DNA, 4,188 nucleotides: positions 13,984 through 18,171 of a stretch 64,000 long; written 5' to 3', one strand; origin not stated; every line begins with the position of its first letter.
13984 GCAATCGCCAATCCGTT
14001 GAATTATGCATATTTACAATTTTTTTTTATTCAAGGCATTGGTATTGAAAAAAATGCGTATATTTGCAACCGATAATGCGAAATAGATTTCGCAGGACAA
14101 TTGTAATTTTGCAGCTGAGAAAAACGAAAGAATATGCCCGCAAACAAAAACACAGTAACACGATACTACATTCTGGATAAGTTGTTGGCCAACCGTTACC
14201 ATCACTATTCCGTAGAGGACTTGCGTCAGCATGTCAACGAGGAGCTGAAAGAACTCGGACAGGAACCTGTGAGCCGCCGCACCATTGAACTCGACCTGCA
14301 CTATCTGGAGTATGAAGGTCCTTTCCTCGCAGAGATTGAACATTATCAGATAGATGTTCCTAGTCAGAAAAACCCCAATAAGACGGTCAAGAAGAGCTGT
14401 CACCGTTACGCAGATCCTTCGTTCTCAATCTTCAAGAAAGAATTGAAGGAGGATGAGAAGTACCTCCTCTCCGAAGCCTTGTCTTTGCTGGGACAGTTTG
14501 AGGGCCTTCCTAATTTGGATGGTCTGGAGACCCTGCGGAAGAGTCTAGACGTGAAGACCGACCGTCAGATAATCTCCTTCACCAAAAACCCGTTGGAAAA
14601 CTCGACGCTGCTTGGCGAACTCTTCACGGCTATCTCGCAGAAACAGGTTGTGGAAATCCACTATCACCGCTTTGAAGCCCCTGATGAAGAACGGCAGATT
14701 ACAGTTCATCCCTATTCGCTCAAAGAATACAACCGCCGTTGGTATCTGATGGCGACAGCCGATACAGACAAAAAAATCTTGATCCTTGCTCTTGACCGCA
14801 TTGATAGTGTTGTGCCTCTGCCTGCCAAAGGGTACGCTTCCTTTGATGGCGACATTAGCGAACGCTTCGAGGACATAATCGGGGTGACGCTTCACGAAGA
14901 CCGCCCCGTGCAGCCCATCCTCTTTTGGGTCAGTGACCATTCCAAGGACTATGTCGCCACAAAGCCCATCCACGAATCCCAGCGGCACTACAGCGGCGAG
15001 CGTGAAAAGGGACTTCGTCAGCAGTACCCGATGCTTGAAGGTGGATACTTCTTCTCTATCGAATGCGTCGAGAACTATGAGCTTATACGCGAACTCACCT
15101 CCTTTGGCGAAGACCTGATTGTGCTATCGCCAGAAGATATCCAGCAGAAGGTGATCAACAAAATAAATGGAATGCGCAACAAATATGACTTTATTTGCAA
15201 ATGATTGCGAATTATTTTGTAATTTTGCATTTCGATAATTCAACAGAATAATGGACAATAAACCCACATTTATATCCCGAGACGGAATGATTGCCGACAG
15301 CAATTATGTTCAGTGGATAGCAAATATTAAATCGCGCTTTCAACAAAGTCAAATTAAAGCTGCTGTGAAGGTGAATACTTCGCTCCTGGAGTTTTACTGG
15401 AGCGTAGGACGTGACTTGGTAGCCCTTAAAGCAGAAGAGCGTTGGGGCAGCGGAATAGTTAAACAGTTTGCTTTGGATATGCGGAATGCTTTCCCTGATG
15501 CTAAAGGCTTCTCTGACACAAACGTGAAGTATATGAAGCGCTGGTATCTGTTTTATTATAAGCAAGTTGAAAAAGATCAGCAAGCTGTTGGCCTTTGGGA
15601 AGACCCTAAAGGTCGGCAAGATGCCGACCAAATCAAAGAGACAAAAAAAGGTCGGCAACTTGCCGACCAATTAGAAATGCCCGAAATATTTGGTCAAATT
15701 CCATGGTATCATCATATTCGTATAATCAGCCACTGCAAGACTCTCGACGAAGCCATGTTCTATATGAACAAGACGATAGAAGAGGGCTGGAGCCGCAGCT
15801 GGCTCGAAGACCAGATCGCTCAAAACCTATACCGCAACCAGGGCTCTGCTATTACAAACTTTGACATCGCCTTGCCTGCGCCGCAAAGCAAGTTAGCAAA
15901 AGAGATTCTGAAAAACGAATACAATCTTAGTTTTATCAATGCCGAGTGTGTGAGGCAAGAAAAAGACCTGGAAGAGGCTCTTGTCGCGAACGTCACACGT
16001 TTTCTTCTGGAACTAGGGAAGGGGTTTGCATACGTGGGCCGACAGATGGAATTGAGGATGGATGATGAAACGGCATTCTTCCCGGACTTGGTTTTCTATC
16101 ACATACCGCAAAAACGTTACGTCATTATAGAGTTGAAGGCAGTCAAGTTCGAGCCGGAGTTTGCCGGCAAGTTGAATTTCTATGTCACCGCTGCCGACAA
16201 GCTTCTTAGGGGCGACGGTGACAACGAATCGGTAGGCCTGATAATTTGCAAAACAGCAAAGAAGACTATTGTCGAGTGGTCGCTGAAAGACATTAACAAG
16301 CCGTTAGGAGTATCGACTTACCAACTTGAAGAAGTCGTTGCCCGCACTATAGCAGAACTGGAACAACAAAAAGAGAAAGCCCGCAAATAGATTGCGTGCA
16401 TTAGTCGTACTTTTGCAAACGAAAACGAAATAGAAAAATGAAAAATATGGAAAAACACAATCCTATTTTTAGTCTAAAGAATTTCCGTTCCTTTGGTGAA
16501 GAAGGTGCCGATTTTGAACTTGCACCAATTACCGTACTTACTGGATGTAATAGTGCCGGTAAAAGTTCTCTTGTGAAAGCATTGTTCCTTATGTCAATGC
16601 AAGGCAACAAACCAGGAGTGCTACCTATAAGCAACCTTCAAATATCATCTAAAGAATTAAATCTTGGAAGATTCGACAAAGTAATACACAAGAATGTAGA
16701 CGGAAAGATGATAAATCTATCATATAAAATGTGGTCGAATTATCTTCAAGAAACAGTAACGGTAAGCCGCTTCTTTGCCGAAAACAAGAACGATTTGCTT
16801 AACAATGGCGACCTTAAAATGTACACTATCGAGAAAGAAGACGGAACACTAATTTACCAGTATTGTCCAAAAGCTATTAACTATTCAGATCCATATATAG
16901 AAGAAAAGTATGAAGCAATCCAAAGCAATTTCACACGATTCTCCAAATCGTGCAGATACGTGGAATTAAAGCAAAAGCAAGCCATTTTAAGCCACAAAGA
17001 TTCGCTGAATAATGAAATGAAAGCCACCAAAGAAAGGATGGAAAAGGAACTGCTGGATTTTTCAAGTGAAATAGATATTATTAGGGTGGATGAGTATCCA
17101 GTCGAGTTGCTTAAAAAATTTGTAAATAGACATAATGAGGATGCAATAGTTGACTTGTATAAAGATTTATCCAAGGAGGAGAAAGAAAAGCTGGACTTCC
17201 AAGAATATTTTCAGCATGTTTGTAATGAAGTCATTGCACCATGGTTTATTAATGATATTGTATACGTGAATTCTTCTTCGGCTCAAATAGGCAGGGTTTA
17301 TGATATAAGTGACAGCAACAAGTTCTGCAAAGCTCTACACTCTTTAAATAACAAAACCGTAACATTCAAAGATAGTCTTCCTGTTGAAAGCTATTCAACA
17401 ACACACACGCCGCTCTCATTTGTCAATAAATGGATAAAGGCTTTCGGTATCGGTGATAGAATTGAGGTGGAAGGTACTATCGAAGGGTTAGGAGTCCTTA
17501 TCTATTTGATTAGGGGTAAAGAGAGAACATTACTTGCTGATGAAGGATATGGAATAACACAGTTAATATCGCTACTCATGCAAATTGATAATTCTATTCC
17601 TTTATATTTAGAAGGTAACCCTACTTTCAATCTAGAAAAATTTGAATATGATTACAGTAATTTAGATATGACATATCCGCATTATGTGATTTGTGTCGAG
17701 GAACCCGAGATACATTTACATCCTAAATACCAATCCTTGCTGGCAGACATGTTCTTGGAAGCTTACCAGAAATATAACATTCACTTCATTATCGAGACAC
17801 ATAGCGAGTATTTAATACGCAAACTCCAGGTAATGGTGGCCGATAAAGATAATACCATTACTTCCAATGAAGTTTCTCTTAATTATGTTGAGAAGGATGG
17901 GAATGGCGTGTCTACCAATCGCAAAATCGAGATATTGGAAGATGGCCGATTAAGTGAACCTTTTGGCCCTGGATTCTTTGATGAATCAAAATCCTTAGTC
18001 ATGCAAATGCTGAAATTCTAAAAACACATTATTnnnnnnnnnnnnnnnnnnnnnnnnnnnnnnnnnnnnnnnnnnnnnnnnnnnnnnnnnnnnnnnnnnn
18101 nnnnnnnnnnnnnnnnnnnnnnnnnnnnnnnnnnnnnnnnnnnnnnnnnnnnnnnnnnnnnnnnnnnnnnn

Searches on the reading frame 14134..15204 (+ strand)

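Call 60: search_protein_families(library=pfam, proteins=[window:14134-15204:+], max_evalue=0.001)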
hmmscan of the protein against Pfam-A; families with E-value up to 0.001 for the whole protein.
window:14134-15204:+ (356 aa): 2 families
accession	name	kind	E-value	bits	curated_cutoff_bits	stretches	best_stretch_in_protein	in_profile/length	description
PF13280.12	WYL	-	4e-14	52.8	21.8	1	159-226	2-68/70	WYL domain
PF25583.1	WCX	-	6.6e-06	26.8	23.9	1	296-347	26-75/76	WCX domain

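Call 61: search_protein_families(library=padloc, proteins=[window:14134-15204:+], max_evalue=0.001)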
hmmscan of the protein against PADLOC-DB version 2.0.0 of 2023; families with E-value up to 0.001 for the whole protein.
window:14134-15204:+ (356 aa): 2 families
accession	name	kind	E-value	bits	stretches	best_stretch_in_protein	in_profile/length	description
PDLC01652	WYL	-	8.8e-24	82.7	1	157-347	17-161/162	"CAS-I,CAS-II,CAS-III,CAS-IV,CAS-V,CAS-VI; associated_signaling"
PDLC01457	WYL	-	4e-16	57.3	1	45-336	29-229/229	"CAS-I,CAS-II,CAS-III,CAS-IV,CAS-V,CAS-VI; associated_signaling"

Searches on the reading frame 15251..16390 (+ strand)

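Call 60: search_protein_families(library=pfam, proteins=[window:15251-16390:+], max_evalue=0.001)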
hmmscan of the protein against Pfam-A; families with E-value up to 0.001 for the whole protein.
window:15251-16390:+ (379 aa): 2 families
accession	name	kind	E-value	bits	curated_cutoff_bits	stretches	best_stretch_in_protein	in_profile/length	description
PF06250.17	YhcG_C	-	1.3e-49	168.5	32.5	1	217-360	1-143/157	YhcG PDDEXK nuclease domain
PF17761.7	DUF1016_N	-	6.9e-34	117.3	32.8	1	25-195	1-136/137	DUF1016 N-terminal domain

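Call 61: search_protein_families(library=padloc, proteins=[window:15251-16390:+], max_evalue=0.001)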
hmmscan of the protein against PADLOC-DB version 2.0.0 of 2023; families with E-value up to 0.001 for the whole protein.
window:15251-16390:+ (379 aa): 27 families (the best 25 are shown)
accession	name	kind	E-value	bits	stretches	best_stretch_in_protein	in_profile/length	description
PDLC04810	PDC-S02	-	4.8e-126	418.7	1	14-367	6-336/355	-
PDLC04795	PDC-S02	-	9.1e-122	404.7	1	12-372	15-342/357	-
PDLC04831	PDC-S02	-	6.7e-110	365.8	1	15-370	7-327/346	-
PDLC04803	PDC-S02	-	1.6e-79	265.4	1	84-375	7-259/269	-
PDLC04826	PDC-S02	-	1.6e-76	254.8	1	14-260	6-217/222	-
PDLC04807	PDC-S02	-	3e-67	225.3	1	16-376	10-341/351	-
PDLC04813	PDC-S02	-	1.1e-56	189.5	1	215-371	3-159/175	-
PDLC04822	PDC-S02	-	4.7e-51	172.1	1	23-342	14-293/294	-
PDLC04811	PDC-S02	-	3e-43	145.6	2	16-117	9-109/172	-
PDLC04827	PDC-S02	-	6.4e-43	145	1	16-273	7-232/234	-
PDLC04800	PDC-S02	-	3e-41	138.8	1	13-168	5-125/129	-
PDLC04804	PDC-S02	-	2.1e-35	120.2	2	16-97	8-89/203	-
PDLC04820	PDC-S02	-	3e-32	110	2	151-359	125-304/332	-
PDLC04798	PDC-S02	-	1.3e-31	108.5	1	222-361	53-191/222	-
PDLC01464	PD_DExK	-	1.9e-24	84.5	1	154-294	3-126/126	"CAS-I,CAS-II,CAS-III,CAS-IV,CAS-V,CAS-VI; associated"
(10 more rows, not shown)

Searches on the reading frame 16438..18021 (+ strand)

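Call 3: search_protein_families(library=padloc, proteins=[window:16438-18021:+], max_evalue=0.01)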
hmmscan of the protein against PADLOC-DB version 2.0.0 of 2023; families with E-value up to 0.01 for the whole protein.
window:16438-18021:+ (527 aa): 104 families (the best 25 are shown)
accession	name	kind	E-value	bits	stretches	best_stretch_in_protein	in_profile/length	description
PDLC03878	NsnB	-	6e-43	145.9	1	12-525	6-343/345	-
PDLC04707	PDC-M55A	-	1e-33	115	2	417-516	306-401/421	-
PDLC04148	HEC-03B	-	4.7e-26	89.8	2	417-505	341-426/458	-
PDLC04177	HEC-01A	-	2.9e-19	67.4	2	413-475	295-360/393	-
PDLC02979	AriA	-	6.4e-19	67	1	12-460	7-373/373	-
PDLC02980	AriA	-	3.8e-14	51.4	2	417-460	261-303/304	-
PDLC04178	HEC-01A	-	1.4e-13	48.7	2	12-52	13-51/399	-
PDLC00285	PtuA1|PtuA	-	3.5e-13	47.6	2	417-465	286-335/432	AAA ATPase domain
PDLC00090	GajA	-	6.6e-13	46.2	2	12-52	7-47/659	AAA ATPase domain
PDLC00290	PtuA1|PtuA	-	7.5e-13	46.6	2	414-463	269-316/414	AAA ATPase domain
PDLC00070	GajA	-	1.7e-12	44.7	1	403-459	279-336/596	AAA ATPase domain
PDLC04175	HEC-01A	-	3e-12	44.3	2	12-53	10-49/363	-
PDLC02335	AbiLi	-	3.3e-12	44.1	1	11-482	53-263/326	AbiLi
PDLC00271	PtuA1|PtuA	-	4.8e-12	44.2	2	417-464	281-326/421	AAA ATPase domain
PDLC04214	HEC-02A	-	5.1e-12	43.7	1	415-475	238-297/338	-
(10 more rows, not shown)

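Call 4: search_protein_families(library=pfam, proteins=[window:16438-18021:+], max_evalue=0.01)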
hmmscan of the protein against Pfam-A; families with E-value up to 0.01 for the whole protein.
window:16438-18021:+ (527 aa): 6 families
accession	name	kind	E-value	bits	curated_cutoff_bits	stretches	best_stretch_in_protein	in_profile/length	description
PF13175.12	AAA_15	-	2.3e-20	74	32.1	1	12-460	7-374/374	AAA ATPase domain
PF13304.12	AAA_21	-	3e-15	57.5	27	2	417-460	261-303/304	AAA domain, putative AbiEii toxin, Type IV TA system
PF13476.12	AAA_23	-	2.7e-08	35.2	27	1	12-229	3-177/201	AAA domain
PF12476.13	DUF3696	-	6.5e-07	29.9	22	1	474-523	1-51/52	Protein of unknown function (DUF3696)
PF02463.25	SMC_N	-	2.3e-06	27.6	40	1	12-57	6-53/220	RecF/RecN/SMC N terminal domain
PF13555.12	AAA_29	-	0.0029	17.8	27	1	12-50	5-43/61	P-loop containing region of AAA domain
